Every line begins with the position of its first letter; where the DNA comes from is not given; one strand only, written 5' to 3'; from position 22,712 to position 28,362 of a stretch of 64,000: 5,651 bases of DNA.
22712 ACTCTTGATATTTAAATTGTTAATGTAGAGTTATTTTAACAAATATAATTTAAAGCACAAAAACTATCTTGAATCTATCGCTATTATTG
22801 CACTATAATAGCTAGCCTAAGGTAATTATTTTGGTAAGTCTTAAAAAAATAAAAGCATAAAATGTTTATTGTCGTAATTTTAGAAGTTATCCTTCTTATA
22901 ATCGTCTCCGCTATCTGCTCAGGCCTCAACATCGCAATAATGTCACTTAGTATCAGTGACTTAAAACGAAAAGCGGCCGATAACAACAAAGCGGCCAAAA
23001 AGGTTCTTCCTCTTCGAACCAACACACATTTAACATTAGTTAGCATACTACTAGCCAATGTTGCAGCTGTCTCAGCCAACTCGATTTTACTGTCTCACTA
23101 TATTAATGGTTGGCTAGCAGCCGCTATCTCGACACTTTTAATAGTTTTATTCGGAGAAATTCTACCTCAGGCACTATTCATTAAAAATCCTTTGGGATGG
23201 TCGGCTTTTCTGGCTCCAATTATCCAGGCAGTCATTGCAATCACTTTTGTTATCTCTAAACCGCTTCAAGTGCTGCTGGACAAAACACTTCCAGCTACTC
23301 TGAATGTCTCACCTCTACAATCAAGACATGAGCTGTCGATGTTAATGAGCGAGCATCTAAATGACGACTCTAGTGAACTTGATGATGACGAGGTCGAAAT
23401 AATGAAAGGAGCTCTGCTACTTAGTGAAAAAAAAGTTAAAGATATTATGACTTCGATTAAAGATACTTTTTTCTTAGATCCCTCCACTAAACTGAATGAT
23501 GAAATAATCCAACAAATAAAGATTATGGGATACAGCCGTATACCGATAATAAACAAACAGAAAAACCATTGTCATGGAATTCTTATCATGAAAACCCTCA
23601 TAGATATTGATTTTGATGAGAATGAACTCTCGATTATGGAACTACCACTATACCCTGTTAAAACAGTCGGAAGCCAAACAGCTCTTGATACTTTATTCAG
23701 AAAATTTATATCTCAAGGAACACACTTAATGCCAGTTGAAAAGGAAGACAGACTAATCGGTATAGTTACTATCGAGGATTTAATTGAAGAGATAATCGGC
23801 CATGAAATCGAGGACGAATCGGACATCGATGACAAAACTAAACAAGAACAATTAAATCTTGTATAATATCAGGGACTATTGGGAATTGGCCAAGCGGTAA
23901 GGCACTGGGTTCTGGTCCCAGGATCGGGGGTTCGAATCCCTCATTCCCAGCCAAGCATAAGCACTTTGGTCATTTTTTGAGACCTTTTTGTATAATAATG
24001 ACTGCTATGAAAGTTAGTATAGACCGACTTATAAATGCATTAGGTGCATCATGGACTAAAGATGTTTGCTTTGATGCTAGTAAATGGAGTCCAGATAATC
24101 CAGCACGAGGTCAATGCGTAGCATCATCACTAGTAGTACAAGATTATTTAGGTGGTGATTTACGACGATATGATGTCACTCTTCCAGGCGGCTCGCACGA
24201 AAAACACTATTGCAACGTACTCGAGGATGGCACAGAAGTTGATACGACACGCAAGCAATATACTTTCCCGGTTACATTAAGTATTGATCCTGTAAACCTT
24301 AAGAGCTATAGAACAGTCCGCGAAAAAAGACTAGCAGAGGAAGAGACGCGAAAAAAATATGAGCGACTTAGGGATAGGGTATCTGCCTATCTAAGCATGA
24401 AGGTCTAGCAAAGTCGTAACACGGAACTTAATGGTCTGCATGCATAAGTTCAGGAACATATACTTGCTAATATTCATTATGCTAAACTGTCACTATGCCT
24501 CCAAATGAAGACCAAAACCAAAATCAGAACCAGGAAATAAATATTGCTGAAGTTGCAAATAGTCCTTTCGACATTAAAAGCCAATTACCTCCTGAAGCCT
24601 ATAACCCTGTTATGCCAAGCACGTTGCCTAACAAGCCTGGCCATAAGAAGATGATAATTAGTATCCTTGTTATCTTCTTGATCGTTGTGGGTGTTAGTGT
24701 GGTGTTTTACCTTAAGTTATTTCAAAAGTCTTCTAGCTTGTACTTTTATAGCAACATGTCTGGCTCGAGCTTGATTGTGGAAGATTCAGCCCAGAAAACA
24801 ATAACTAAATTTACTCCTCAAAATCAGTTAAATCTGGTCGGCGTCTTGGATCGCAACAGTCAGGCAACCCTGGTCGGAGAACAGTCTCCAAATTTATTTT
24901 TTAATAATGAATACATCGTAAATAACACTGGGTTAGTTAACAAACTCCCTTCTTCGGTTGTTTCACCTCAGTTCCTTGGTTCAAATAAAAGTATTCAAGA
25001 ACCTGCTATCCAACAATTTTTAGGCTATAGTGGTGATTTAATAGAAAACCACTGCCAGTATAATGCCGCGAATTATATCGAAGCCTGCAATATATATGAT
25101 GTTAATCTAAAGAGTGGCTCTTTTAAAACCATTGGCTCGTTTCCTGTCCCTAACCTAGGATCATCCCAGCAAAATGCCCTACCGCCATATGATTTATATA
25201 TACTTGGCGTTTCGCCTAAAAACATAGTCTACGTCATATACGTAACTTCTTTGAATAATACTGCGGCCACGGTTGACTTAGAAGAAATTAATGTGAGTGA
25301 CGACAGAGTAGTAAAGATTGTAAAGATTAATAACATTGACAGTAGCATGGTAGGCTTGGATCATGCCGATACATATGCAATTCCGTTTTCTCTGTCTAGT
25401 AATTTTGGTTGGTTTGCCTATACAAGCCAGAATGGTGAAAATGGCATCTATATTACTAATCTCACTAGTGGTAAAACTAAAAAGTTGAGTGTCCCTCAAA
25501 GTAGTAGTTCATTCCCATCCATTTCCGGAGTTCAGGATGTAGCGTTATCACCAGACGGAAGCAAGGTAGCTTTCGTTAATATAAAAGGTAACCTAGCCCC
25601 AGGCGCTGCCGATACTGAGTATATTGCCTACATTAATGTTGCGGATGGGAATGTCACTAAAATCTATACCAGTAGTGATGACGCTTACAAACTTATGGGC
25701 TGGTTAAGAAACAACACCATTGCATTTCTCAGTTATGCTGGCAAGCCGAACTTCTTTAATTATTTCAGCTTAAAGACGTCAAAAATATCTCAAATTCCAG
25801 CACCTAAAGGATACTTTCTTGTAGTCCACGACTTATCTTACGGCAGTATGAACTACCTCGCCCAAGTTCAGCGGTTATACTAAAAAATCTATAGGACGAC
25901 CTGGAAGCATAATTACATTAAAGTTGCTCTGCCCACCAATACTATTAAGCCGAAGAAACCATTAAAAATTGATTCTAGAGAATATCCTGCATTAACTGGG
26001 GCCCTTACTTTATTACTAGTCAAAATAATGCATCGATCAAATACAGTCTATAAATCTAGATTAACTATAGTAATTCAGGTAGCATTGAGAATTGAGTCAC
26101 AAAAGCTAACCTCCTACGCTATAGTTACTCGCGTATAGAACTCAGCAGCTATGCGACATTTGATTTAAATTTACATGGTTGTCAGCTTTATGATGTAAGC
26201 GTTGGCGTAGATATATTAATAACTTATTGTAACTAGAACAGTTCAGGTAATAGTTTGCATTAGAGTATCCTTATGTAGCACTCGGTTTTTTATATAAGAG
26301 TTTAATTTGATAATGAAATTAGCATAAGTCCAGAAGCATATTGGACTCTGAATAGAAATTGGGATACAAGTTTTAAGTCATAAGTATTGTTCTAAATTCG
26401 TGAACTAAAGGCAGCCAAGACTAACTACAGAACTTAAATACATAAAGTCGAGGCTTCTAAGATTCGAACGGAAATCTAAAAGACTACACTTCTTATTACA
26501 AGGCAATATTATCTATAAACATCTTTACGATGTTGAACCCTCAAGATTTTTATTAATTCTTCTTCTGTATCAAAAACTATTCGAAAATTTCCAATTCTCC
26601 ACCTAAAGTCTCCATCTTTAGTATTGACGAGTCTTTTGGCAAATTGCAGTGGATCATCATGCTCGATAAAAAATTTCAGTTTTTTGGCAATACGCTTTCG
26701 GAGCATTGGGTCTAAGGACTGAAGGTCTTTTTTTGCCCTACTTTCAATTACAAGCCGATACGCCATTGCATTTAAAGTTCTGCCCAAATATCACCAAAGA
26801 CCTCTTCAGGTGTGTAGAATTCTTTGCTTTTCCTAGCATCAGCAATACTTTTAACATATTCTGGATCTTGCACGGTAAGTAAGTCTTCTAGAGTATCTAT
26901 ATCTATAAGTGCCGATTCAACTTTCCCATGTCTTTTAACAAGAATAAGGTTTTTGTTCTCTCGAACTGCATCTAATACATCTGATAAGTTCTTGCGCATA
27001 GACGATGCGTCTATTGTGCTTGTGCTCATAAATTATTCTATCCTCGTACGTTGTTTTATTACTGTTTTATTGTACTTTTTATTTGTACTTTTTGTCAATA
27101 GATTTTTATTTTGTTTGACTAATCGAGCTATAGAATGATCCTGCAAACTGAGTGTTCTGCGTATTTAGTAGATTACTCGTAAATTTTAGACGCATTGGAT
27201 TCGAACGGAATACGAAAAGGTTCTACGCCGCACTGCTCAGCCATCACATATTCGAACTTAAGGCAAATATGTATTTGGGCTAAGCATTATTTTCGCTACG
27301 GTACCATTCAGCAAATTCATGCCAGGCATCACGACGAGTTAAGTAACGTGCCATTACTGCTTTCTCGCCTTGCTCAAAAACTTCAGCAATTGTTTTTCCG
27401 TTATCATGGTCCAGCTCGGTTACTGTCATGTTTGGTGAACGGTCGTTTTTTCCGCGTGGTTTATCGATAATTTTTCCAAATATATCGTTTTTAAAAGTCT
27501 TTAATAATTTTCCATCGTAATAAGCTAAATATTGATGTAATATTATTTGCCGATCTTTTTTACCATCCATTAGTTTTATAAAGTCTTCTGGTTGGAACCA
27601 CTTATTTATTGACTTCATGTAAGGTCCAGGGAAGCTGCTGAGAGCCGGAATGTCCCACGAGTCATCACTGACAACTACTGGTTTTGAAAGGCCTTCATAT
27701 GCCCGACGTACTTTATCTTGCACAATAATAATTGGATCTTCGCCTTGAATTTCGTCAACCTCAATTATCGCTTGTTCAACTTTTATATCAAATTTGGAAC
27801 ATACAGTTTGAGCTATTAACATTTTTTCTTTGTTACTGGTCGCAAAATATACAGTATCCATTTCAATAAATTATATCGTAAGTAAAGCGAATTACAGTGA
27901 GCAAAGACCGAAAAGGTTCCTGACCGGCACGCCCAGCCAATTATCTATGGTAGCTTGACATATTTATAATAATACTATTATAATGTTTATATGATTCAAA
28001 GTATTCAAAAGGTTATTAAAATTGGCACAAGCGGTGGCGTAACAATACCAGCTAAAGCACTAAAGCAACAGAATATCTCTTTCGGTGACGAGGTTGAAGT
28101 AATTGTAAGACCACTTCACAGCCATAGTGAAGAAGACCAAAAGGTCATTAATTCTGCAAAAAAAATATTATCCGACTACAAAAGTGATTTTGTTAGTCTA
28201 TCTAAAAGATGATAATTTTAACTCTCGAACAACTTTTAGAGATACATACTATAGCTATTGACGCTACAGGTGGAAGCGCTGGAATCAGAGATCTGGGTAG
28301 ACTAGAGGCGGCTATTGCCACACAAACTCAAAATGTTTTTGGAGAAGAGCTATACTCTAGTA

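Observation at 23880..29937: One- and two-gene cassettes separated by tRNA-Gln 3'-end copies and mimics, with no recombinase in sight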

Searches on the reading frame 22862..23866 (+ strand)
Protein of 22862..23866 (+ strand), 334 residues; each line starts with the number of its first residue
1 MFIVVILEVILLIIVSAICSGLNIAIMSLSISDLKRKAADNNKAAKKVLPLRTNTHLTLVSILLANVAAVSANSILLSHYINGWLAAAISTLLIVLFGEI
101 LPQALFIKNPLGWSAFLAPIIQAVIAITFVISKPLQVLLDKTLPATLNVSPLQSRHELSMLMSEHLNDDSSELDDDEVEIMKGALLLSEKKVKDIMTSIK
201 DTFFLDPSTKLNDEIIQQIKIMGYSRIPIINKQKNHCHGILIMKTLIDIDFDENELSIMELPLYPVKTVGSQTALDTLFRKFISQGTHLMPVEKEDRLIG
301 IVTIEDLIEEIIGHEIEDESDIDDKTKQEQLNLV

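Call 12: find_related_loci(query=window:22862-23866:+, collection=genome_contigs, flank=10000)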
Query window:22862-23866:+ (334 aa) in genome_contigs; peptide patterns used: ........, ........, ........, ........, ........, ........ (x = any residue, [..] = any of these).
73 stretches matched a pattern; 12 encode a relative of the query (tblastn E <= 1e-3); 12 distinct loci.
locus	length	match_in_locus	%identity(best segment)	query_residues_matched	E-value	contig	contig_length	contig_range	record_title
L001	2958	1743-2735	89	4-334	0e+0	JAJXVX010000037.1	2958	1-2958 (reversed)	MAG: bacterium isolate BP5.bin48 NODE_76592_length_2958_cov_1.689862, whole genome shotgun sequence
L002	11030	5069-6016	59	4-321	9e-128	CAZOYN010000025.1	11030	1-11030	MAG TPA_asm: uncultured Candidatus Saccharibacteria bacterium isolate SRP200132_co1_537 genome assembly, contig: NODE_10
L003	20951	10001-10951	60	3-321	5e-127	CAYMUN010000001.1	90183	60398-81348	MAG TPA_asm: uncultured Candidatus Saccharibacteria bacterium isolate SRP200132_co1_276 genome assembly, contig: NODE_29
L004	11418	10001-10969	59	3-327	3e-123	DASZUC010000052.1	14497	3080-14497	MAG TPA_asm: Candidatus Saccharimonadales bacterium isolate SMAG_U6093 k141_840118, whole genome shotgun sequence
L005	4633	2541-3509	60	4-328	2e-123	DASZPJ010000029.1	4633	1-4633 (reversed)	MAG TPA_asm: Candidatus Saccharimonadales bacterium isolate SMAG_U5968 k141_84877, whole genome shotgun sequence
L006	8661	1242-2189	58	4-321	5e-122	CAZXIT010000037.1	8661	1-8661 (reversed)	MAG TPA_asm: uncultured Candidatus Saccharibacteria bacterium isolate SRP200132_co1_116 genome assembly, contig: NODE_14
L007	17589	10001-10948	57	4-321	2e-118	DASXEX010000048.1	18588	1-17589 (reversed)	MAG TPA_asm: Candidatus Saccharimonadales bacterium isolate SMAG_U5123 k141_1894347, whole genome shotgun sequence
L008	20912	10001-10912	61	16-321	6e-116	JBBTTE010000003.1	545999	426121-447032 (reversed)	MAG: Patescibacteria group bacterium isolate H32-bin050_1 H32_bin050_1_000000000003, whole genome shotgun sequence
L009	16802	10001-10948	59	4-321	5e-115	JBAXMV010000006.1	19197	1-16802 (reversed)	MAG: bacterium isolate ELA462 MAG462_6, whole genome shotgun sequence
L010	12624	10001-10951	60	3-321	2e-114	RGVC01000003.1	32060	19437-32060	MAG: bacterium isolate WB9_2_340 contig_100_2, whole genome shotgun sequence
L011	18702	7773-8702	55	10-321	6e-112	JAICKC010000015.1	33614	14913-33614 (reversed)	MAG: Candidatus Saccharibacteria bacterium isolate GZL_HY_2_bin.34 k141_3336075_length_33614_cov_11.0000, whole genome s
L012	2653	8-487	59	162-321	8e-59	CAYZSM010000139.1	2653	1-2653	MAG TPA_asm: uncultured Candidatus Saccharibacteria bacterium isolate SRP200132_co1_667 genome assembly, contig: NODE_87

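Call 17: find_encoding_contigs(protein=window:22862-23866:+, flank=10000, max_places=10)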
Protein window:22862-23866:+ (334 aa): 10 contigs read that carry it; 5 places shown.
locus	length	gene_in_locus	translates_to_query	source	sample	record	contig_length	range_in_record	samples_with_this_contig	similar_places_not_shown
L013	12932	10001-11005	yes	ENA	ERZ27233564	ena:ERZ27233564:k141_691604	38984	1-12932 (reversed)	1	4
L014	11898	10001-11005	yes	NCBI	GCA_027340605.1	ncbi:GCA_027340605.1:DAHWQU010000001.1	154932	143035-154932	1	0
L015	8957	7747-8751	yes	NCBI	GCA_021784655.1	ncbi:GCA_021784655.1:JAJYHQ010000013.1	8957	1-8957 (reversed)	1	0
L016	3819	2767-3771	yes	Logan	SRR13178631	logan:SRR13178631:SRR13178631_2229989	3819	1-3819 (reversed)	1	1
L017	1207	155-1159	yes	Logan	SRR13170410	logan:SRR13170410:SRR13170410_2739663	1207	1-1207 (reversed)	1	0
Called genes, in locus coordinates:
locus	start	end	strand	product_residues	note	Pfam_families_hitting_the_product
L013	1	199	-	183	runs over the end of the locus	PF00254:FKBP_C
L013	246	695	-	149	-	PF00293:NUDIX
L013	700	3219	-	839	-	PF01588:tRNA_bind (weak), PF03483:B3_4, PF03484:B5, PF17759:tRNA_synthFbeta, PF03147:FDX-ACB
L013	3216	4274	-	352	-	PF02912:Phe_tRNA-synt_N (weak), PF01409:tRNA-synt_2d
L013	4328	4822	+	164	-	PF04461:YajQ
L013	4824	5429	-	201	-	PF03734:YkuD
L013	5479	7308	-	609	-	PF00009:GTP_EFTU, PF01926:MMR_HSR1 (weak), PF03144:GTP_EFTU_D2, PF22042:EF-G_D2, PF00679:EFG_C, PF21018:BipA_C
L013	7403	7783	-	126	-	-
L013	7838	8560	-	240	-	PF01738:DLH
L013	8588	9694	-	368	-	PF00438:S-AdoMet_synt_N, PF02772:S-AdoMet_synt_M, PF02773:S-AdoMet_synt_C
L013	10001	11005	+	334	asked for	PF01595:CNNM, PF00571:CBS (weak)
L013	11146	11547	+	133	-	PF24585:YunG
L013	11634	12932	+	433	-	?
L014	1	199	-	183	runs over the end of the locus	PF00254:FKBP_C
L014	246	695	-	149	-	PF00293:NUDIX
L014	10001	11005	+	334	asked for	PF01595:CNNM, PF00571:CBS (weak)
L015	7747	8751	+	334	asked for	PF01595:CNNM, PF00571:CBS (weak)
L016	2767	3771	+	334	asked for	PF01595:CNNM, PF00571:CBS (weak)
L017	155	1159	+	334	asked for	PF01595:CNNM, PF00571:CBS (weak)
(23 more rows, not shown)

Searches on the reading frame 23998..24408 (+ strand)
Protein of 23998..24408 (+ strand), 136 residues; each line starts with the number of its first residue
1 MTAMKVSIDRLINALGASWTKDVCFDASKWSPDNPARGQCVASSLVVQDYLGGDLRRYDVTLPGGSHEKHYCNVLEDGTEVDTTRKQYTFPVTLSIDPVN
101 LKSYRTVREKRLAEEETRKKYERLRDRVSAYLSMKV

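Call 8: search_protein_families(library=pfam, max_evalue=0.01, proteins=[window:23998-24408:+])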
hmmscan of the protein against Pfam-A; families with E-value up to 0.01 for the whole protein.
window:23998-24408:+ (136 aa): 1 family
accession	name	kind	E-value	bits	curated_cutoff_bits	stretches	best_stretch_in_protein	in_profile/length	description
PF24585.1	YunG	-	2.1e-28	99.2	27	1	8-132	2-115/116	YunG protein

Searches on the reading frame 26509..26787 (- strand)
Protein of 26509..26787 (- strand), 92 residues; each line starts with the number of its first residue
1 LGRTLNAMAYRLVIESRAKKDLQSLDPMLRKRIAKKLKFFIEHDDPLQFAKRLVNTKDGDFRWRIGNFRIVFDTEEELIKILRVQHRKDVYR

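Call 8: search_protein_families(library=pfam, max_evalue=0.01, proteins=[window:26509-26787:-])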
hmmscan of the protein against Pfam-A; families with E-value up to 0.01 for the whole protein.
window:26509-26787:- (92 aa): 1 family
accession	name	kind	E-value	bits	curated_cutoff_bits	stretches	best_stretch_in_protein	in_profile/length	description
PF05016.21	ParE_toxin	-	1.8e-06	28.9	23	1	14-91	3-89/89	ParE toxin of type II toxin-antitoxin system, parDE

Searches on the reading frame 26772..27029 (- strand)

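Call 8: search_protein_families(library=pfam, max_evalue=0.01, proteins=[window:26772-27029:-])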
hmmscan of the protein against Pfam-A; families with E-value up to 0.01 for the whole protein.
window:26772-27029:- (85 aa): 1 family
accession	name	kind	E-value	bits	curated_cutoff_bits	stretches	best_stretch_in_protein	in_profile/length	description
PF02604.26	PhdYeFM_antitox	-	1.1e-07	31.9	29.8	1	5-59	3-54/74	Antitoxin Phd_YefM, type II toxin-antitoxin system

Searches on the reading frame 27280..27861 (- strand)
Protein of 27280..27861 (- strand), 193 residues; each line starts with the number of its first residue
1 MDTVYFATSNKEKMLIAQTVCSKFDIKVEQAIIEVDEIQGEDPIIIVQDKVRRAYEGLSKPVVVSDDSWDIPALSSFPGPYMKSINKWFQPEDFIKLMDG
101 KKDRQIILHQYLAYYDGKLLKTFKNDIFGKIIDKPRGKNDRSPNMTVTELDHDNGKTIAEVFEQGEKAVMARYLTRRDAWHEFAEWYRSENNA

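Call 8: search_protein_families(library=pfam, max_evalue=0.01, proteins=[window:27280-27861:-])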
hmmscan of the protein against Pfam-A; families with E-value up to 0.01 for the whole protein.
window:27280-27861:- (193 aa): 1 family
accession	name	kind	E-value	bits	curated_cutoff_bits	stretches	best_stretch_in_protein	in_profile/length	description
PF01725.21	Ham1p_like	-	1.1e-15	58.5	22.5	1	4-169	1-173/186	Ham1 family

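Call 18: find_encoding_contigs(protein=window:27280-27861:-, flank=10000, max_places=10)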
Protein window:27280-27861:- (193 aa): 7 contigs read that carry it; 2 places shown.
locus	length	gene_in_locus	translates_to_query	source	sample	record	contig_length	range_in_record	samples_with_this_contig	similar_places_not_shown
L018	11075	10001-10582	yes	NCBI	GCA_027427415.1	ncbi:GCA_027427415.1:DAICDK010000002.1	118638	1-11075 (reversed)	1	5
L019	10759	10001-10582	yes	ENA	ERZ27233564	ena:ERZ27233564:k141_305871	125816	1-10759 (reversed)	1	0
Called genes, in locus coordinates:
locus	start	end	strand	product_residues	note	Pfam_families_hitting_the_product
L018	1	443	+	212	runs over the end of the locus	PF04336:ACP_PD (weak)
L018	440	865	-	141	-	-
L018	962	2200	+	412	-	PF00150:Cellulase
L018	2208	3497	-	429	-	PF12704:MacB_PCD, PF02687:FtsX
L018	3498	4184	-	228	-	PF02463:SMC_N (faint), PF00005:ABC_tran, PF13304:AAA_21 (faint)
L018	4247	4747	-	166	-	-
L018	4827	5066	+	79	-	-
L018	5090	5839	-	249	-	-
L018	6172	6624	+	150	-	PF00293:NUDIX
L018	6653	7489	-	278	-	PF11345:DUF3147 (faint)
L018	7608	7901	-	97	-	-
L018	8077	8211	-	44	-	-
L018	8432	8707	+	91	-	-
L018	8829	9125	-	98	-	-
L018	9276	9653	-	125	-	PF02661:Fic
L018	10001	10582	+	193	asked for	PF01725:Ham1p_like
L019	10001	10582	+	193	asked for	PF01725:Ham1p_like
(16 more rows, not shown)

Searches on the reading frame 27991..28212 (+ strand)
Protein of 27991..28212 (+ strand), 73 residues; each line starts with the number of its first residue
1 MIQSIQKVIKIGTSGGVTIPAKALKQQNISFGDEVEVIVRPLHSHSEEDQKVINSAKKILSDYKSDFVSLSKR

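Call 8: search_protein_families(library=pfam, max_evalue=0.01, proteins=[window:27991-28212:+])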
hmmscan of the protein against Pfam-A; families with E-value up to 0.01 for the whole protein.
window:27991-28212:+ (73 aa): 1 family
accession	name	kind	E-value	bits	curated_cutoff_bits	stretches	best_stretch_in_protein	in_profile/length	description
PF04014.23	MazE_antitoxin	-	7.9e-06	26.2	24.7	1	9-39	2-32/48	Antidote-toxin recognition MazE, bacterial antitoxin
